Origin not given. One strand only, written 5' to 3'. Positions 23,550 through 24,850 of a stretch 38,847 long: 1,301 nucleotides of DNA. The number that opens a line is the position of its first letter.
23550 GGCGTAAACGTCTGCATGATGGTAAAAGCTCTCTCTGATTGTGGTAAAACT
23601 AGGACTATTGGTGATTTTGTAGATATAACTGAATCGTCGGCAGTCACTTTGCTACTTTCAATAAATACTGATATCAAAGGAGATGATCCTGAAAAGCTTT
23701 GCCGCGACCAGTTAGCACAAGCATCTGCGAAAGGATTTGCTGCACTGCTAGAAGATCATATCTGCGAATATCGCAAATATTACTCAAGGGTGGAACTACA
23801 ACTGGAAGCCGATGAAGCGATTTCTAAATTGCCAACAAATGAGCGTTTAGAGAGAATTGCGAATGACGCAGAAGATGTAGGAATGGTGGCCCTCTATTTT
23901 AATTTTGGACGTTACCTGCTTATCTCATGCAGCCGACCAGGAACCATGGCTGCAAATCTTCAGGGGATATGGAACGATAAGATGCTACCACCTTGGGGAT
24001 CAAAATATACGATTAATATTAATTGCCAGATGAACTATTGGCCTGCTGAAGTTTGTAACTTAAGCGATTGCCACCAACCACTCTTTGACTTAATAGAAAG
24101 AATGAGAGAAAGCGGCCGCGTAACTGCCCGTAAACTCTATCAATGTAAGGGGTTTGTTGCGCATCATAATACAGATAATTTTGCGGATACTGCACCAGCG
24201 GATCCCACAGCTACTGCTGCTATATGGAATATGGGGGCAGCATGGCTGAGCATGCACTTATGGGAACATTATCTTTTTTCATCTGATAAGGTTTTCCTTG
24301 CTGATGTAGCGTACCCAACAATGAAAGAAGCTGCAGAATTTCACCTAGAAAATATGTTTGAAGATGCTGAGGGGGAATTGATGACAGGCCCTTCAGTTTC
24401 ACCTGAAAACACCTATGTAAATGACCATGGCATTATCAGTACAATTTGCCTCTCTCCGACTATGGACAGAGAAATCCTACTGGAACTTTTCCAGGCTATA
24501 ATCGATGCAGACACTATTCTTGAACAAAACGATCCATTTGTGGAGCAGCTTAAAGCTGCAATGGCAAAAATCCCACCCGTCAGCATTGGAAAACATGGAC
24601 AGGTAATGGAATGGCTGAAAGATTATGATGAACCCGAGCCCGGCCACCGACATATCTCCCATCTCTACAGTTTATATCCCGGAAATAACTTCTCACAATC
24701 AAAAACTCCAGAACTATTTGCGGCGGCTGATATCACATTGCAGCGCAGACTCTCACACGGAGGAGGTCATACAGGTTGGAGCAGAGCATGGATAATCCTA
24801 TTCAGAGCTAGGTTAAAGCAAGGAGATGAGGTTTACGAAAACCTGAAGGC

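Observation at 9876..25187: Candidate glycan capture-import-degradation locus built around a peptide-type ABC importer, with no regulator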

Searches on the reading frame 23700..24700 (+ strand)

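Call 71: search_solved_structures(query=window:23700-24700:+, max_evalue=1e-30, show_alignments=5)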
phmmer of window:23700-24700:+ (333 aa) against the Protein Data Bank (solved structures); distinct sequences matched with E-value up to 1e-30: 6.
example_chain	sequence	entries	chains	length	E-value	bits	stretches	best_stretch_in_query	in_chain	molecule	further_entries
4ufc_A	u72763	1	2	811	1.2e-88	300.7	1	12-332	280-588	GH95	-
2rdy_A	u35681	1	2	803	1.9e-88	300.1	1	10-329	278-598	BH0842 protein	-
7kmq_A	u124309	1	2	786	1.2e-83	284.3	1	5-330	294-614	Glyco_hyd_65N_2 domain-containing protein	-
8zbv_A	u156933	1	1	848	3.9e-83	282.6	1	12-331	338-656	Alpha-L-fucosidase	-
7znz_A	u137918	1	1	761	2e-59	204.6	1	6-332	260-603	FucOB, a GH95 family alpha-1,2-fucosidase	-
7zo0_A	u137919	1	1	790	2.2e-59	204.5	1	6-332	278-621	GH95 family alpha-1,2-fucosidase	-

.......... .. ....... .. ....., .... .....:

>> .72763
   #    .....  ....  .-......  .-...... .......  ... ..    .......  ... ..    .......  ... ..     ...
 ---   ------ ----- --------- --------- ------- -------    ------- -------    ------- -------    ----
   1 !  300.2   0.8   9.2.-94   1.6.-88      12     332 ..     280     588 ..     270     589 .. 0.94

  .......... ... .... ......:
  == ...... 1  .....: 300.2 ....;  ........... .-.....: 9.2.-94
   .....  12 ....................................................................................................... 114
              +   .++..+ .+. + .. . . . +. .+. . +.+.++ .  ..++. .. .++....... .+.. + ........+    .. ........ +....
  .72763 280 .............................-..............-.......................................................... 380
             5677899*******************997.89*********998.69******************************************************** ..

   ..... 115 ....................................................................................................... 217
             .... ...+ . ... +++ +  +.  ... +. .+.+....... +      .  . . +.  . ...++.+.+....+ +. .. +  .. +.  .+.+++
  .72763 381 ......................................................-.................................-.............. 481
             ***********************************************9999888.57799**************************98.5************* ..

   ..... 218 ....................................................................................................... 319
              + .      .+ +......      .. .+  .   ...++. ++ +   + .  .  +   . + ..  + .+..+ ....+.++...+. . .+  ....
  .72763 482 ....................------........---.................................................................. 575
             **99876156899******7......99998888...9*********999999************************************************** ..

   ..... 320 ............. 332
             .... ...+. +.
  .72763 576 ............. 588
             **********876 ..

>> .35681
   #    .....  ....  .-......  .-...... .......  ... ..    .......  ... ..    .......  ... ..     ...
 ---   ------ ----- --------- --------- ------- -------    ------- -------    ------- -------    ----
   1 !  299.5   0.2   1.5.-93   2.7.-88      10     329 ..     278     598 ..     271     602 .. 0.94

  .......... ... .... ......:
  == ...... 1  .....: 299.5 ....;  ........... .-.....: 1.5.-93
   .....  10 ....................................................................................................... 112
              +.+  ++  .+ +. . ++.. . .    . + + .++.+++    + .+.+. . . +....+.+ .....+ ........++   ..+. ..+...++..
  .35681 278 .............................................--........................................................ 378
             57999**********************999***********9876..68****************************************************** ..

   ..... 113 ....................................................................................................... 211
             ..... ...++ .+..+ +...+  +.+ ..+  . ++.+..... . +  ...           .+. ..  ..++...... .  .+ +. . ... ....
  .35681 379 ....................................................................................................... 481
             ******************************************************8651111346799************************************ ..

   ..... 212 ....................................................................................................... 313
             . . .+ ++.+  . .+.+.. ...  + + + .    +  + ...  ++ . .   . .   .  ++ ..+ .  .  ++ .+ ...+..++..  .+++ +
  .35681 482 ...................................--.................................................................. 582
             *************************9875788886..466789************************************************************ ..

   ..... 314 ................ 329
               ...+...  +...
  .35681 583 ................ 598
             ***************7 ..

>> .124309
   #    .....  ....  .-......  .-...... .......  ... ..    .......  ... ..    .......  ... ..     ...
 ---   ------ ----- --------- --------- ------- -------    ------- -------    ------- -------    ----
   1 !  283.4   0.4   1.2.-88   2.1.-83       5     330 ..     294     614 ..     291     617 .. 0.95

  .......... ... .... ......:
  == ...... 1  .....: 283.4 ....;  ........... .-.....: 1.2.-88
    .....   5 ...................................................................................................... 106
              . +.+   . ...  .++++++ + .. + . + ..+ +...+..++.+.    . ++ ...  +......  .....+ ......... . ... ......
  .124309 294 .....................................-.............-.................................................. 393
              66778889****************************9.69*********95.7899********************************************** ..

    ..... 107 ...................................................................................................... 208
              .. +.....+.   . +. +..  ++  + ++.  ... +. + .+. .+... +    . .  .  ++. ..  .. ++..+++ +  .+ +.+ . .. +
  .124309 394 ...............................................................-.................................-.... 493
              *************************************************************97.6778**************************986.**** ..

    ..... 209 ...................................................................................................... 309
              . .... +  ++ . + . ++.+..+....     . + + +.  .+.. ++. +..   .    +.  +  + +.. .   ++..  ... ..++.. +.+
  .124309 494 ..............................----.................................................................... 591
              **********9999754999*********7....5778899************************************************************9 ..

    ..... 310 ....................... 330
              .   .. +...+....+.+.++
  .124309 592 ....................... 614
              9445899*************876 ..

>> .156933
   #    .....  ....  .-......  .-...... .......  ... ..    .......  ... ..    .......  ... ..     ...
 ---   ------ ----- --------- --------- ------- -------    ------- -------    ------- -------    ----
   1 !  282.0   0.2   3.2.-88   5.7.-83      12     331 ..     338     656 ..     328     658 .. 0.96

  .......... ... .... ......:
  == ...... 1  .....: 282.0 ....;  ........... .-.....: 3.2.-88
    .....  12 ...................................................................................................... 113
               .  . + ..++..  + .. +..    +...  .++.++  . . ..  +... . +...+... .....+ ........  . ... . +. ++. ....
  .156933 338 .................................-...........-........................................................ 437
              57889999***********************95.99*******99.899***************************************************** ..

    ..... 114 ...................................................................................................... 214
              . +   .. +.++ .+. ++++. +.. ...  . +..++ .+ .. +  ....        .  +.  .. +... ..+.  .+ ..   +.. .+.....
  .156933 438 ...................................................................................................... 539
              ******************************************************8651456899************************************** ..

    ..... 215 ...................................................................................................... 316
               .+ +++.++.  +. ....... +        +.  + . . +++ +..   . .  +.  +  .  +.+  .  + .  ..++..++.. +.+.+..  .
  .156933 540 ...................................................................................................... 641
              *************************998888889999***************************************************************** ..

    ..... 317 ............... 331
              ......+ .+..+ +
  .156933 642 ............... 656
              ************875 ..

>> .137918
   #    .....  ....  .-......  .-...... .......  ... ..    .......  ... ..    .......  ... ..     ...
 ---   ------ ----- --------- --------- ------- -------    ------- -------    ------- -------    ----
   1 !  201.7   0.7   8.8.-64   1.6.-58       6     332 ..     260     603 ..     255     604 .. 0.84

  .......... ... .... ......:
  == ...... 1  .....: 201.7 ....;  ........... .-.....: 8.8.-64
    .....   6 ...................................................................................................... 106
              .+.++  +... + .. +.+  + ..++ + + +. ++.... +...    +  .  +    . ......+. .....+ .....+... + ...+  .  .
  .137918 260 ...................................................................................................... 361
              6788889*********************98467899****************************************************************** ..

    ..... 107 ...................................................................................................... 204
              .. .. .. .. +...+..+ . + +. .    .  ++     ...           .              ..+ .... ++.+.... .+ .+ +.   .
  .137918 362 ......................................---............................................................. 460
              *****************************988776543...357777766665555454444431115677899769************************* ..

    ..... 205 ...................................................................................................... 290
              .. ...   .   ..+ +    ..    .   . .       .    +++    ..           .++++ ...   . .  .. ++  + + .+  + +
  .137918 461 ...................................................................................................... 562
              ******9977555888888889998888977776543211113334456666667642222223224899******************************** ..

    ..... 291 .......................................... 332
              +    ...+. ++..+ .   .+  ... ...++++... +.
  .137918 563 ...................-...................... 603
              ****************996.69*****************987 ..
